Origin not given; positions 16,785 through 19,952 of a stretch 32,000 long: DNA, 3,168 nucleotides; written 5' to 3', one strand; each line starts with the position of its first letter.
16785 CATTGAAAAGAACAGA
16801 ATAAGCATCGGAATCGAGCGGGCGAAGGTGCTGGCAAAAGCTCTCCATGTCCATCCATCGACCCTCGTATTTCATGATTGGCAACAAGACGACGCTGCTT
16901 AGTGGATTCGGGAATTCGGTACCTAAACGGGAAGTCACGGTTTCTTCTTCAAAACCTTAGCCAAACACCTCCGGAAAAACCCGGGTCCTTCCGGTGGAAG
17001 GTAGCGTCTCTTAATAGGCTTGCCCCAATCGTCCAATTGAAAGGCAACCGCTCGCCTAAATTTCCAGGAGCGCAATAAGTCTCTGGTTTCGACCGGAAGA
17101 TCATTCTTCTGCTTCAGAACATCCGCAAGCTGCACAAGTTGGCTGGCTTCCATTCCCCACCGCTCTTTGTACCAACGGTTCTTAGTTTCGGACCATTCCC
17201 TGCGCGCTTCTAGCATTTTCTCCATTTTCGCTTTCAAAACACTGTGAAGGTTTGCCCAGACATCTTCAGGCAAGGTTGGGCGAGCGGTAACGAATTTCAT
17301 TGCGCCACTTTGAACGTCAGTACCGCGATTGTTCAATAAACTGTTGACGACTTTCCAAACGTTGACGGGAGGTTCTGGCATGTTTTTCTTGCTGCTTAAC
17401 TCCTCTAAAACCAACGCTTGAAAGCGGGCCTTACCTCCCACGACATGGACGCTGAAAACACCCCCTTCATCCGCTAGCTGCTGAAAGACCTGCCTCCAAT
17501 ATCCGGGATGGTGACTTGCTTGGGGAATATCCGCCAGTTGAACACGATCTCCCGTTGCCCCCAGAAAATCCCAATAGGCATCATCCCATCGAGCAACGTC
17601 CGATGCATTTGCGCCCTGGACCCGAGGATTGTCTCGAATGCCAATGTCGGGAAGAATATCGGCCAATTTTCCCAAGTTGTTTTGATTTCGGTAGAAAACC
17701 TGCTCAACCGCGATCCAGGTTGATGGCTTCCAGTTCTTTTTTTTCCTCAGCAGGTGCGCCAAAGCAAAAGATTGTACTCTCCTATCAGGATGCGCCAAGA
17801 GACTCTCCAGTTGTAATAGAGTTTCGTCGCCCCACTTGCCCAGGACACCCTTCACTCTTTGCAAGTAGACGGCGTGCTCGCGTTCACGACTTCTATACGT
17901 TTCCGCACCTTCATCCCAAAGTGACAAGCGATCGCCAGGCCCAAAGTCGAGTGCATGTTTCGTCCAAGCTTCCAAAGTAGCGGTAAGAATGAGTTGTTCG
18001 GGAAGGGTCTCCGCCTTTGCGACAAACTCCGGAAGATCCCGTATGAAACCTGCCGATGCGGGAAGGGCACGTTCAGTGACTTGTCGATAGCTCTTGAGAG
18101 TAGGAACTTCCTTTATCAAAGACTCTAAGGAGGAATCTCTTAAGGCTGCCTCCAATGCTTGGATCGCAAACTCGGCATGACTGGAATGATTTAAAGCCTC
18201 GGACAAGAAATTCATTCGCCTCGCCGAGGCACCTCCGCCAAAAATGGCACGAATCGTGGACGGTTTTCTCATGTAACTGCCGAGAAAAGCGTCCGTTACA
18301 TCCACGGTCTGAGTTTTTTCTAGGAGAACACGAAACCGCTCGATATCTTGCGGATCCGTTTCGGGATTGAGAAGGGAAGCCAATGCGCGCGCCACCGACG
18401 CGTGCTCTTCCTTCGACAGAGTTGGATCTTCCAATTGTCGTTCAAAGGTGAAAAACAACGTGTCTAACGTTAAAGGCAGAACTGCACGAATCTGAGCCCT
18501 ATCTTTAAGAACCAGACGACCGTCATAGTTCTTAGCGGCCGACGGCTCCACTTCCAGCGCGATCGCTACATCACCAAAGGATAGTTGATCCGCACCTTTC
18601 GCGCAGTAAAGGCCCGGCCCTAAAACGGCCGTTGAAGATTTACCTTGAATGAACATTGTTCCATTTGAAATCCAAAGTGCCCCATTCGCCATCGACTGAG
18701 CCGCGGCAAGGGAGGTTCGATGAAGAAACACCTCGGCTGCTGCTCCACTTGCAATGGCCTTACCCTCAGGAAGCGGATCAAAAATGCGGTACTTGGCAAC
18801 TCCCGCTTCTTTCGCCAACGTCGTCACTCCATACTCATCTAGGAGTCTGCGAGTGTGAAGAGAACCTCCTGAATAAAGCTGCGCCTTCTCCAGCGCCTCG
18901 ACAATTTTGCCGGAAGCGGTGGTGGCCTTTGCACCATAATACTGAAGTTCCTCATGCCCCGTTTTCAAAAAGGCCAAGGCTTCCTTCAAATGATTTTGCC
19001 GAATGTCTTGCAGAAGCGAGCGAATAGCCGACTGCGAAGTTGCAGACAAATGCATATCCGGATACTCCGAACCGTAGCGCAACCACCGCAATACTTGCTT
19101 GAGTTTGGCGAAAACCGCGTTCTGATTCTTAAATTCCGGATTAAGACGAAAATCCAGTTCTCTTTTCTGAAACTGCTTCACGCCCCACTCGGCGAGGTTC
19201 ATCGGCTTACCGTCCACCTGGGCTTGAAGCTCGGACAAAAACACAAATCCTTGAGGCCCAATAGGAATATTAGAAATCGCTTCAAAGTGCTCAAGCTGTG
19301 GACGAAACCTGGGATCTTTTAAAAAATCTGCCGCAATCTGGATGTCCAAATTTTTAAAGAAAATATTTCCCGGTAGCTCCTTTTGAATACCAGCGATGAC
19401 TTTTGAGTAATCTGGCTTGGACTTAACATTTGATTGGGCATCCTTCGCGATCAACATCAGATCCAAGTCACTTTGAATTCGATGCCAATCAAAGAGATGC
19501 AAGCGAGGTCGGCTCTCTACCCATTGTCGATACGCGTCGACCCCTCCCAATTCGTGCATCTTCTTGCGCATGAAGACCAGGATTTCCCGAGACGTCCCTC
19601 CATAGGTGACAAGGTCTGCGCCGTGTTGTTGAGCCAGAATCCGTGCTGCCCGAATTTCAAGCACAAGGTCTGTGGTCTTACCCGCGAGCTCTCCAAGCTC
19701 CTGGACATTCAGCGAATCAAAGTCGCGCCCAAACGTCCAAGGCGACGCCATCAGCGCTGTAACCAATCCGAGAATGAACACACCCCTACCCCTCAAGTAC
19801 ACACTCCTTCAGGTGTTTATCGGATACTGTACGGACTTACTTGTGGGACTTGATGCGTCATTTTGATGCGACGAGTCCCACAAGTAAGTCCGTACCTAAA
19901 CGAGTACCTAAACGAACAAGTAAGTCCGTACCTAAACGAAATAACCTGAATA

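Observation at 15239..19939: Four-gene accessory islet bracketed by a 34-bp direct repeat and inverted GTACCT triplets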

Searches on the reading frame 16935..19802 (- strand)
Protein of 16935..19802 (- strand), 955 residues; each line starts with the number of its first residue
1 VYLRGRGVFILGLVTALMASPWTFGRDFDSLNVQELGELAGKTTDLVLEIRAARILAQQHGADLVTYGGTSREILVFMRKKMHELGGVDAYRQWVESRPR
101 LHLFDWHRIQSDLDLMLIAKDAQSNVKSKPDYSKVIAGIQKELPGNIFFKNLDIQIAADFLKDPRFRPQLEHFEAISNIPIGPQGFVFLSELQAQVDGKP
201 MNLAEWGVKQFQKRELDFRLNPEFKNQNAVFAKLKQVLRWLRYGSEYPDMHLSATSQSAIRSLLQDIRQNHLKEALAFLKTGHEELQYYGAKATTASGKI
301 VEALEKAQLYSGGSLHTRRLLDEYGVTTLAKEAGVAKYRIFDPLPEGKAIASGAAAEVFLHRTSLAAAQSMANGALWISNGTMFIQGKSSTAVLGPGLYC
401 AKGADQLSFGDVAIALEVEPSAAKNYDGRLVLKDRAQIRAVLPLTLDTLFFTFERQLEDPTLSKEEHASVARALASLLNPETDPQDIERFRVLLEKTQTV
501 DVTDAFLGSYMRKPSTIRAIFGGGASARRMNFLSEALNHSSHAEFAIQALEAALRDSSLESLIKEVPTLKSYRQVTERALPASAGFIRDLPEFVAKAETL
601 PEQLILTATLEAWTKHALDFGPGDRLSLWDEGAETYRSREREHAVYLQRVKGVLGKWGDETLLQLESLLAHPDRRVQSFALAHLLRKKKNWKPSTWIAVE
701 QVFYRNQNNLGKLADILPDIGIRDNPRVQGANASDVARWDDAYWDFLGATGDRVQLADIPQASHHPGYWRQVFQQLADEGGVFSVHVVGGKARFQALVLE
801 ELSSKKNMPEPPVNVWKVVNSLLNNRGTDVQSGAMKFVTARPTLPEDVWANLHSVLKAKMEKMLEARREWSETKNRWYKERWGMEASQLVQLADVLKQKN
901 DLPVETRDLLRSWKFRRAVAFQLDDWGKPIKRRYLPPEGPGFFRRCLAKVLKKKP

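Call 8: search_protein_families(library=pfam, proteins=[window:16935-19802:-], max_evalue=0.01)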
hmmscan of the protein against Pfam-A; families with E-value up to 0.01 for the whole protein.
window:16935-19802:- (955 aa): 0 families

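Call 15: find_homologous_proteins(query=window:16935-19802:-)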
Query window:16935-19802:- (955 aa): 8 proteins with E <= 0.001 among 8000 candidates.
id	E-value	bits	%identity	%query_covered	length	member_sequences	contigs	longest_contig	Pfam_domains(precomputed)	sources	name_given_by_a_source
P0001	0.0e+0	2151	100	99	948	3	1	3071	-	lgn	-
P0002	1.5e-100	356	38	51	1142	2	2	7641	-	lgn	-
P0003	4.6e-97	344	36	55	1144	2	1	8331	-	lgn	-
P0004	5.0e-93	331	39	54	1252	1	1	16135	-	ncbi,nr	ncbi:hypothetical protein K2X33_02110, partial [bacterium]|nr:hypothetical protein [bacterium]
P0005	7.0e-83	297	35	51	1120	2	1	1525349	-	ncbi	-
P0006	2.4e-80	289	34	51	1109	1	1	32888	-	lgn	-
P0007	8.5e-71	257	35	50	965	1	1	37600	-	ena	-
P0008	1.5e-68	250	34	49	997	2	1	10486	-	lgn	-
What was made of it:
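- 16935..19802 (-): 955-aa orphan; the N-terminus reads as a signal peptide by eye. A conserved N-terminal 480 aa holds a pol-beta-type nucleotidyltransferase-like fold (about aa 30-340) and a possible PARP/ART-like module (about aa 355-445). The C-terminus is helical and modelled at low confidence. Seven distant homologs at 34-39% identity (call 15).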

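Call 18: find_encoding_contigs(protein=P0005, flank=10000, max_places=2)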
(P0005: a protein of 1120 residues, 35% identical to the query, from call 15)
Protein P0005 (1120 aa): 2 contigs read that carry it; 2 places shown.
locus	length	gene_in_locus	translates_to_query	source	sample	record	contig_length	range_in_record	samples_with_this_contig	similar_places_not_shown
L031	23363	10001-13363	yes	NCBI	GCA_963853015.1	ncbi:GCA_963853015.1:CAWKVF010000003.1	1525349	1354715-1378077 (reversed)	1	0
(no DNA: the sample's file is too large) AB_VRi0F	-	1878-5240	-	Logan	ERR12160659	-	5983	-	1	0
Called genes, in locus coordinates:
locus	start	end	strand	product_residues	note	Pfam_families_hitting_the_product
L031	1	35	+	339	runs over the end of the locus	PF02154:FliM, PF01052:FliMN_C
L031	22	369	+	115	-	PF01052:FliMN_C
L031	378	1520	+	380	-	PF04347:FliO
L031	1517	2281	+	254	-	PF00813:FliP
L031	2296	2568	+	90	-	PF01313:Bac_export_3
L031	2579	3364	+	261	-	PF01311:Bac_export_1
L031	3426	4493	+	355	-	PF01312:Bac_export_2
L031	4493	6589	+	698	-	PF00771:FHIPEP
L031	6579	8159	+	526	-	PF00448:SRP54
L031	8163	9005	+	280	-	PF00142:Fer4_NifH (weak), PF01656:CbiA, PF02374:ArsA_ATPase (weak), PF06564:CBP_BcsQ, PF10609:ParA, PF13614:AAA_31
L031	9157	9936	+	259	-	PF04542:Sigma70_r2, PF04539:Sigma70_r3 (weak), PF08281:Sigma70_r4_2, PF04545:Sigma70_r4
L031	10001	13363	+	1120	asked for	-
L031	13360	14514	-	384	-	PF00140:Sigma70_r1_2, PF04542:Sigma70_r2, PF04545:Sigma70_r4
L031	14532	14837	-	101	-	PF09650:PHA_gran_rgn (faint)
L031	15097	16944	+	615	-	PF01336:tRNA_anti-codon, PF00152:tRNA-synt_2, PF01409:tRNA-synt_2d (faint), PF02938:GAD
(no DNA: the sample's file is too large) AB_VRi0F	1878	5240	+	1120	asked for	-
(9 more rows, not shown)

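Call 19: find_encoding_contigs(protein=P0004, flank=10000, max_places=2)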
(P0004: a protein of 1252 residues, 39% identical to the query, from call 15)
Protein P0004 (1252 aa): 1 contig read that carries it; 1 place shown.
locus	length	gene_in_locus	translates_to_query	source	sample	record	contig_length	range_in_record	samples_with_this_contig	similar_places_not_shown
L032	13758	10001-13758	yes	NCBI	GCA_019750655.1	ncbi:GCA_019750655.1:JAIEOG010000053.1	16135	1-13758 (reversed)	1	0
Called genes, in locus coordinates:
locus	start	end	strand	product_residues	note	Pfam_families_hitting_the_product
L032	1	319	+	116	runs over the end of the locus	-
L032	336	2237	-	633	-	PF07693:KAP_NTPase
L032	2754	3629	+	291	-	-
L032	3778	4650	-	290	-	-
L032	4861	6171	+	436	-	-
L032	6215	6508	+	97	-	-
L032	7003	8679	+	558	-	PF00515:TPR_1 (faint), PF07719:TPR_2 (faint), PF13414:TPR_11 (faint), PF23914:TPR_CcmH_CycH (faint), PF00263:Secretin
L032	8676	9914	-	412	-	PF00150:Cellulase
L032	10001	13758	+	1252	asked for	?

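Call 20: find_encoding_contigs(protein=P0007, flank=10000, max_places=2)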
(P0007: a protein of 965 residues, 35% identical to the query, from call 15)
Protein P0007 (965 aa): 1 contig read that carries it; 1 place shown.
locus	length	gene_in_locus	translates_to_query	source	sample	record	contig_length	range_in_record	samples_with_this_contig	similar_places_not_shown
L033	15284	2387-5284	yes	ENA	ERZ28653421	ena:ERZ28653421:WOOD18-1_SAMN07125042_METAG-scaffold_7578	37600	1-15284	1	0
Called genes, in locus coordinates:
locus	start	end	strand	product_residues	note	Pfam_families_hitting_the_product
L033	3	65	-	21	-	?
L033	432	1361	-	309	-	PF08327:AHSA1, PF10604:Polyketide_cyc2 (weak), PF08327:AHSA1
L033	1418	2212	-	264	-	-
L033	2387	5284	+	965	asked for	-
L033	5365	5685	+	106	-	-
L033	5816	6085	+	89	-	-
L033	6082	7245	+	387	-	PF04536:TPM_phosphatase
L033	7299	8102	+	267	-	PF00106:adh_short, PF08659:KR, PF13561:adh_short_C2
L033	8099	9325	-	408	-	PF01266:DAO, PF13450:NAD_binding_8 (faint)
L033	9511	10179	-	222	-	PF00657:Lipase_GDSL, PF13472:Lipase_GDSL_2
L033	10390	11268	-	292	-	PF03734:YkuD, PF24125:Cds6_C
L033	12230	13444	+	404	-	PF01075:Glyco_transf_9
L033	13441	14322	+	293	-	-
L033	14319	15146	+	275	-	PF00535:Glycos_transf_2, PF13641:Glyco_tranf_2_3, PF10111:Glyco_tranf_2_2 (faint), PF02709:Glyco_transf_7C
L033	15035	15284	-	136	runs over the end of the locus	-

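Call 57: search_protein_families(library=padloc, proteins=[window:16935-19802:-], max_evalue=0.01)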
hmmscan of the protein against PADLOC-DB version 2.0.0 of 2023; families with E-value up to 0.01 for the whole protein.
window:16935-19802:- (955 aa): 0 families

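Call 58: search_protein_families(library=ncbifam, proteins=[window:16935-19802:-], max_evalue=0.01)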
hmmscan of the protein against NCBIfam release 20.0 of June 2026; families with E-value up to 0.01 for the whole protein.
window:16935-19802:- (955 aa): 0 families

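Call 68: predict_structure(alignment_id=A2)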
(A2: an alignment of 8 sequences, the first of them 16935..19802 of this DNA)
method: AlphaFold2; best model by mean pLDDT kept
length: 955 residues; sequences in the alignment: 8
mean_pLDDT: 61.1   pTM: 0.43
mean pLDDT of the five models: 61.1, 60.4, 59.4, 58.4, 56.4
residues with pLDDT >= 90: 82; 70-90: 270; 50-70: 282; < 50: 321
segments of 3 or more residues with pLDDT < 50: 20-25, 123-128, 344-354, 362-367, 369-412, 423-435, 443-445, 522-528, 556-559, 565-660, 673-676, 706-743, 745-752, 779-790, 915-955
pLDDT, mean of each block of 10 residues (from residue 1): 63 67 55 87 89 88 89 84 77 83 61 84 49 82 65 85 69 87 90 85 90 89 72 90 82 92 92 91 67 73 75 70 91 79 49 51 47 38 28 35 32 54 43 51 54 74 62 70 68 83 72 57 49 54 51 49 45 32 33 36 36 37 31 32 39 43 55 49 50 53 49 36 30 36 45 53 60 61 37 70 73 78 69 75 72 70 67 63 62 56 56 47 35 36 44 36
secondary structure, 60 per line:
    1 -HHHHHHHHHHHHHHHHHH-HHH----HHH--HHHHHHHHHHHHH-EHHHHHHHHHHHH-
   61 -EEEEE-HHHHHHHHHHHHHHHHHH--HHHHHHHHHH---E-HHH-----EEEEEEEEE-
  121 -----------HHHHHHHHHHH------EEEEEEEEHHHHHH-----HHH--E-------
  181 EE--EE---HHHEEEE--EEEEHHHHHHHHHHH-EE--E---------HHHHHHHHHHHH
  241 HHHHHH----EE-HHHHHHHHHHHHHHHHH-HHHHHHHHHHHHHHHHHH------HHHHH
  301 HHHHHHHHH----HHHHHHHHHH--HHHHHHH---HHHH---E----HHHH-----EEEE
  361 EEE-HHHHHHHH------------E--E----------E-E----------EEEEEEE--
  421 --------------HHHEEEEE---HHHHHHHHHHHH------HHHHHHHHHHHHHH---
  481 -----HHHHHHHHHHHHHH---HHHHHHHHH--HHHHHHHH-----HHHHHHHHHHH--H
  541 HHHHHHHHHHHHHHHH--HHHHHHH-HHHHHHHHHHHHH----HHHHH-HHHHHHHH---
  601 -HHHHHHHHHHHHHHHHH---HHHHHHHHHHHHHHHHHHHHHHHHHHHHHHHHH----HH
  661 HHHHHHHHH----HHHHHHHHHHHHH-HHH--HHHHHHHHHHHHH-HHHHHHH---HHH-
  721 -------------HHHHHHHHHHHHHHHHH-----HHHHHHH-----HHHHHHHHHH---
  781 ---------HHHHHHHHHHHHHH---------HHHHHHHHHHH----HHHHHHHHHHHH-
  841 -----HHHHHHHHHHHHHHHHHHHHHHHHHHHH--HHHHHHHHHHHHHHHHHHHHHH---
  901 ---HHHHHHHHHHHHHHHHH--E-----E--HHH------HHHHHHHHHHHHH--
elements in order (helices of 4 or more, strands of 3 or more residues): H2-19 H33-45 H48-59 E62-66 H68-85 H88-97 E111-119 H132-142 E149-156 H157-162 E193-196 E199-202 H203-213 H229-246 H254-270 H272-289 H296-309 H314-323 H326-332 H336-339 H348-351 E357-363 H365-372 E412-418 E438-442 H446-457 H464-477 H486-499 H503-511 H514-521 H527-537 H540-556 H559-565 H567-579 H584-588 H590-597 H602-618 H622-654 H659-669 H674-686 H693-705 H707-713 H734-750 H756-762 H768-777 H790-803 H813-823 H828-839 H846-873 H876-897 H904-920 H941-953

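Call 72: fold_search(model_id=the predicted structure, library=pdb)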
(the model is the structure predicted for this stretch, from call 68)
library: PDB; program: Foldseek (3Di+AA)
matches with E <= 10: 859; with E <= 0.001: 0
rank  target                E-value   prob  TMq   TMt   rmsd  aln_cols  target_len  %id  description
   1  7zbz_D                3.2e-03  0.75  0.14  0.13  21.4       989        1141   11  CAND1 delhairpin-SCF-SKP2 CAND1 partly engaged SCF partly rocked (released 2023-04-19)
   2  5uwi_C                3.7e-03  0.90  0.15  0.15  23.9       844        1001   10  Crystal Structure of HDAC5 NES Peptide in complex with CRM1-Ran-RanBP1 (released 2017-03-22)
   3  6x2m_C                5.1e-03  0.85  0.15  0.14  22.3       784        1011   11  Crystal Structure of unliganded CRM1-Ran-RanBP1 (released 2020-07-01)
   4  7z8v_D                5.1e-03  0.82  0.15  0.14  19.5       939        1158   12  CAND1-SCF-SKP2 (SKP1deldel) CAND1 engaged SCF rocked (released 2023-04-19)
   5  5dh9_C                5.6e-03  0.90  0.17  0.16  22.1       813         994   11  Crystal Structure of PKI NES Flip Mutant Peptide in complex with CRM1-Ran-RanBP1 (released 2015-09-16)
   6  7abi_u                6.1e-03  0.94  0.17  0.17  25.3       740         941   12  Human pre-Bact-2 spliceosome (released 2021-02-10)
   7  3wyg_C                6.1e-03  0.87  0.15  0.15  23.4       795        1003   12  Crystal structure of Xpo1p-PKI-Gsp1p-GTP complex (released 2014-11-12)
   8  4hb0_C                7.0e-03  0.82  0.15  0.14  22.9       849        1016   11  Crystal structure of CRM1 inhibitor Leptomycin B in complex with CRM1(K541Q,K542Q,R543S,K545Q,K548Q,K579Q)-Ran-RanBP1 (released 2013-01-09)
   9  9n73_LM               7.0e-03  0.57  0.10  0.07  32.9       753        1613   11  SSU processome maturation and disassembly, State G (released 2025-10-29)
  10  5uwo_C                7.6e-03  0.84  0.15  0.14  22.3       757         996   11  Crystal Structure of Engineered FMRP-1b NES Peptide in complex with CRM1-Ran-RanBP1 (released 2017-03-22)
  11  1h2v_C                7.6e-03  0.69  0.12  0.15  22.5       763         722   12  Structure of the human nuclear cap-binding-complex (CBC) (released 2002-10-17)
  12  8y2o_A                7.6e-03  0.63  0.14  0.10  21.4       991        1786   10  The Cryo-EM structure of human tRNA methyltransferase FTSJ1-THADA with substrate tRNA and S-adenosyl homocysteine (SAH (released 2025-06-18)
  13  6en4_C                8.0e-03  0.85  0.16  0.17  25.7       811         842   12  SF3b core in complex with a splicing modulator (released 2018-06-20)
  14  7dbg_C                8.0e-03  0.72  0.14  0.14  22.4       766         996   10  Yeast CRM1e (apo) in complex with Ran-RanBP1 (released 2021-09-29)
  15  5dif_C                8.0e-03  0.72  0.14  0.13  21.9       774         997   11  Crystal Structure of CPEB4 NES Peptide in complex with CRM1-Ran-RanBP1 (released 2015-09-16)
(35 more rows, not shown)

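Call 87: find_encoding_contigs(protein=P0006, flank=10000, max_places=1)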
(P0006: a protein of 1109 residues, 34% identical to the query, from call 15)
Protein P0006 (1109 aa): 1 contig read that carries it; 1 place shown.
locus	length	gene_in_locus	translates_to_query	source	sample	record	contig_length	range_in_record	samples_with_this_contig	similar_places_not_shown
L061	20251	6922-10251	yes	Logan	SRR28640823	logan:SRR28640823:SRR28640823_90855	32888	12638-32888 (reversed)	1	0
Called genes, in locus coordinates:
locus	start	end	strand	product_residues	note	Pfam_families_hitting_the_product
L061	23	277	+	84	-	PF01311:Bac_export_1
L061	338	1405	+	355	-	PF01312:Bac_export_2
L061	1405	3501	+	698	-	PF00771:FHIPEP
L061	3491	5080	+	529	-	PF00448:SRP54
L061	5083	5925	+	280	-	PF00142:Fer4_NifH (weak), PF01656:CbiA, PF02374:ArsA_ATPase (weak), PF06564:CBP_BcsQ, PF10609:ParA, PF13614:AAA_31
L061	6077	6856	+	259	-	PF04542:Sigma70_r2, PF04539:Sigma70_r3 (weak), PF08281:Sigma70_r4_2, PF04545:Sigma70_r4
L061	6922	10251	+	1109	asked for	-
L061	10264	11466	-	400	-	PF00140:Sigma70_r1_2, PF04542:Sigma70_r2, PF04545:Sigma70_r4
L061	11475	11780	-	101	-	PF09650:PHA_gran_rgn (weak)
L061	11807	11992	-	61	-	-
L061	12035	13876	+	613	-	PF01336:tRNA_anti-codon, PF00152:tRNA-synt_2, PF02938:GAD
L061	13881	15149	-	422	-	-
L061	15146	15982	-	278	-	-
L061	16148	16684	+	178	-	-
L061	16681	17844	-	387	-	PF00437:T2SSE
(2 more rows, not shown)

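Call 88: find_encoding_contigs(protein=P0002, flank=10000, max_places=2)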
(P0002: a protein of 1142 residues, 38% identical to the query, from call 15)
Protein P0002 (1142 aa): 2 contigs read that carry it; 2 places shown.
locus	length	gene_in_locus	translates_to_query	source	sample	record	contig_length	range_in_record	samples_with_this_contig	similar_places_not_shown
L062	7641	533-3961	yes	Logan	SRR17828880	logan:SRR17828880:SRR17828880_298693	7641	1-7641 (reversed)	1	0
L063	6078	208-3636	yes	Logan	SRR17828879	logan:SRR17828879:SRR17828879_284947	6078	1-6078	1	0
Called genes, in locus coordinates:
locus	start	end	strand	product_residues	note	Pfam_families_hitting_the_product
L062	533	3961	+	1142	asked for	-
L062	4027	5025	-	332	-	PF13683:rve_3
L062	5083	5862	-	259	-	PF00142:Fer4_NifH, PF01656:CbiA, PF02374:ArsA_ATPase, PF06564:CBP_BcsQ, PF07755:DUF1611 (weak), PF09140:MipZ, PF10609:ParA, PF13614:AAA_31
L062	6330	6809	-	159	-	-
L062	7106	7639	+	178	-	?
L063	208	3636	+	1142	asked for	-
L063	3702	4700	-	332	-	PF13683:rve_3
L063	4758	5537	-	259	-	PF00142:Fer4_NifH, PF01656:CbiA, PF02374:ArsA_ATPase, PF06564:CBP_BcsQ, PF07755:DUF1611 (weak), PF09140:MipZ, PF10609:ParA, PF13614:AAA_31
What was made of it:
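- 955-aa homologs sit next to fliA, a cellulase, or an integrase with ParA (calls 18-20, 87, 88).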
